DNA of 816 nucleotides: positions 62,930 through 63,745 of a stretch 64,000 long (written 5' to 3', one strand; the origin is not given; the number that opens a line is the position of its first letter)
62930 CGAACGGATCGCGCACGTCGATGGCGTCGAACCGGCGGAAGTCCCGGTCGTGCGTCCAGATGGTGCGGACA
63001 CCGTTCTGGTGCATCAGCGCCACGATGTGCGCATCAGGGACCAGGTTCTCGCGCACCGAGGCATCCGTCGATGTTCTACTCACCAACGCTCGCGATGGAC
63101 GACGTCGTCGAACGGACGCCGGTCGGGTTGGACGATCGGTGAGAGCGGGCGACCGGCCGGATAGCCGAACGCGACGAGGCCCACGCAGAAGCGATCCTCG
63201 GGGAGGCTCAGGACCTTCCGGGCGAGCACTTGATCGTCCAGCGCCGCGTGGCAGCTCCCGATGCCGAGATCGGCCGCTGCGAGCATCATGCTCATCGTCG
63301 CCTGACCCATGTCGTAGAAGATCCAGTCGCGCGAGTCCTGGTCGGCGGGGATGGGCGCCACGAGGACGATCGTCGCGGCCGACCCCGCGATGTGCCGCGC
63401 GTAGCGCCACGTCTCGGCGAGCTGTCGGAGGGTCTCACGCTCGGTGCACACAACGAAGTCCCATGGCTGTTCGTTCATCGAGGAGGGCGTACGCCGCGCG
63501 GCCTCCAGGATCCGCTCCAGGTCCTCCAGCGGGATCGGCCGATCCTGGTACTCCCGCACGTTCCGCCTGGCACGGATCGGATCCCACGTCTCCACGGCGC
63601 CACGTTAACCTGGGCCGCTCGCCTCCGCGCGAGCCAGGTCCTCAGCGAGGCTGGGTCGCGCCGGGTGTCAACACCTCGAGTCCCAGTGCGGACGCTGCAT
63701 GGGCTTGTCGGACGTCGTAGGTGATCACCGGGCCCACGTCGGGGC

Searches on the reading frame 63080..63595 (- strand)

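Call 33: search_protein_families(library=pfam, proteins=[window:63080-63595:-], max_evalue=0.001)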
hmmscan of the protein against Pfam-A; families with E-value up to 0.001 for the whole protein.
window:63080-63595:- (171 aa): 2 families
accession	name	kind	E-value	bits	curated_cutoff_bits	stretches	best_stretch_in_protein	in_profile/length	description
PF00881.29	Nitroreductase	-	1.8e-27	97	23.5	2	7-61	1-55/167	Nitroreductase family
PF14512.11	TM1586_NiRdase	-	8.6e-14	52.1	27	2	25-53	159-187/215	Putative TM nitroreductase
